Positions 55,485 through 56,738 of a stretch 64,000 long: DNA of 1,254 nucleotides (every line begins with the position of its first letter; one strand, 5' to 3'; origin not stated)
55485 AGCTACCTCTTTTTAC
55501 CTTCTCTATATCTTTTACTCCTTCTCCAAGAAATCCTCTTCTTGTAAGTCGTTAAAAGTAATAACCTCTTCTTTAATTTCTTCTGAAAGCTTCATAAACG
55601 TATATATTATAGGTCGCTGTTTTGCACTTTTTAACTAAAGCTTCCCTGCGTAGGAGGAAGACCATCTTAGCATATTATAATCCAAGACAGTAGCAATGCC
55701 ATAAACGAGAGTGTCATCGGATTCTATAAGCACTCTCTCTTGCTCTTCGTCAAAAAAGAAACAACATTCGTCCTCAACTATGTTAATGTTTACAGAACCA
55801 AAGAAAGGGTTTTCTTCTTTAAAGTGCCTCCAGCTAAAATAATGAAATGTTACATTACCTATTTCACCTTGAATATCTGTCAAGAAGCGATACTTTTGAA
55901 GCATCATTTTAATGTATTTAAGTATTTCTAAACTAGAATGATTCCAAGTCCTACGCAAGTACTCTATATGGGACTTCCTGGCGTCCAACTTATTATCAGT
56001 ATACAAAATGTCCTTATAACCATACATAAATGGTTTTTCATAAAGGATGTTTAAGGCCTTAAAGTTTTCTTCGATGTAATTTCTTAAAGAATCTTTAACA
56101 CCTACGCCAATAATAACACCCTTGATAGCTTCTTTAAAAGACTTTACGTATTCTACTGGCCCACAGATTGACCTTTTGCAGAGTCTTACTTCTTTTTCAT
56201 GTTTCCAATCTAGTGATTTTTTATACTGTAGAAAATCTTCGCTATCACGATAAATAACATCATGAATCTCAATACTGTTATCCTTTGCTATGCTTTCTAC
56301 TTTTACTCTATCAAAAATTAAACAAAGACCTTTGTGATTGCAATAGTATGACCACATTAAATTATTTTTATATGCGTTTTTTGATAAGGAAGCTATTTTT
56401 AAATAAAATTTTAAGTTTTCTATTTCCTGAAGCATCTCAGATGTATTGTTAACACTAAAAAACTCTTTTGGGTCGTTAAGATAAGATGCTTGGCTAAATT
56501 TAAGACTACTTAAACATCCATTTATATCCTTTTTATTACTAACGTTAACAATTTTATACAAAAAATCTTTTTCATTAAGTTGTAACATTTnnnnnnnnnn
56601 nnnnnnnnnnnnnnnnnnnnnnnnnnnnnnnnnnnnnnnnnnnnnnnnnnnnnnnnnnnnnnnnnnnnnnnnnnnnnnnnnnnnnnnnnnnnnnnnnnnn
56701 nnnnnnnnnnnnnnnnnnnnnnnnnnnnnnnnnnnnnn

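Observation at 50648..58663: Leftward accessory island: split gamma-class methyltransferase, an HExxH protein and two paralog pairs between dut and the helicase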

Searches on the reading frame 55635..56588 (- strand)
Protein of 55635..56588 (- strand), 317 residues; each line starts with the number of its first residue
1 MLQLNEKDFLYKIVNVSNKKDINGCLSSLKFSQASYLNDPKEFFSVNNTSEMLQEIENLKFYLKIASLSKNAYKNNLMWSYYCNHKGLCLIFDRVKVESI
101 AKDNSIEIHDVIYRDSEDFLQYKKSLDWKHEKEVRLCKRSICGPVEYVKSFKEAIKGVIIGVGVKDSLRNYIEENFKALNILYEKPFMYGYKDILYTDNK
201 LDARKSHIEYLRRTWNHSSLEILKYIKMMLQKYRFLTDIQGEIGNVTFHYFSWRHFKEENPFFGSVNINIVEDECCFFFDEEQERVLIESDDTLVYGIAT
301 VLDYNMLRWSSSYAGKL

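Call 3: search_protein_families(library=pfam, proteins=[window:55635-56588:-], max_evalue=0.1)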
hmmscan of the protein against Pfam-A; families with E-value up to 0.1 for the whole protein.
window:55635-56588:- (317 aa): 1 family
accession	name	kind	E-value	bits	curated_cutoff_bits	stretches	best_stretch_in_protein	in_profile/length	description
PF11185.13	DUF2971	-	2.3e-05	26.1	22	1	78-119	1-46/89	Protein of unknown function (DUF2971)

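Call 4: search_protein_families(library=phrogs, proteins=[window:55635-56588:-], max_evalue=0.01)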
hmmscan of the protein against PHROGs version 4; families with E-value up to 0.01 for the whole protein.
window:55635-56588:- (317 aa): 1 family
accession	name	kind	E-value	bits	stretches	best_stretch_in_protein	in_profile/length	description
phrog_1762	-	unknown function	2.5e-17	64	1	6-180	44-270/395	-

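Call 6: search_protein_families(library=padloc, proteins=[window:55635-56588:-], max_evalue=0.01)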
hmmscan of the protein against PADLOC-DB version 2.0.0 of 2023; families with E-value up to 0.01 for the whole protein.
window:55635-56588:- (317 aa): 4 families
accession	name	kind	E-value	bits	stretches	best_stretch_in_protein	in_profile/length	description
PDLC04990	PDC-S31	-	4e-16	57.6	1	33-181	81-239/259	-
PDLC04991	PDC-S31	-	1.2e-15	55.8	1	35-184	30-186/208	-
PDLC04994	PDC-S31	-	4.8e-09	34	1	34-174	91-245/273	-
PDLC04992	PDC-S31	-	0.0024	15.7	1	51-116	45-109/220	-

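Call 99: search_protein_families(library=ncbifam, proteins=[window:55635-56588:-], max_evalue=0.01)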
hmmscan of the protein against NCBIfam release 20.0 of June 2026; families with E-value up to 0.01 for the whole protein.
window:55635-56588:- (317 aa): 0 families
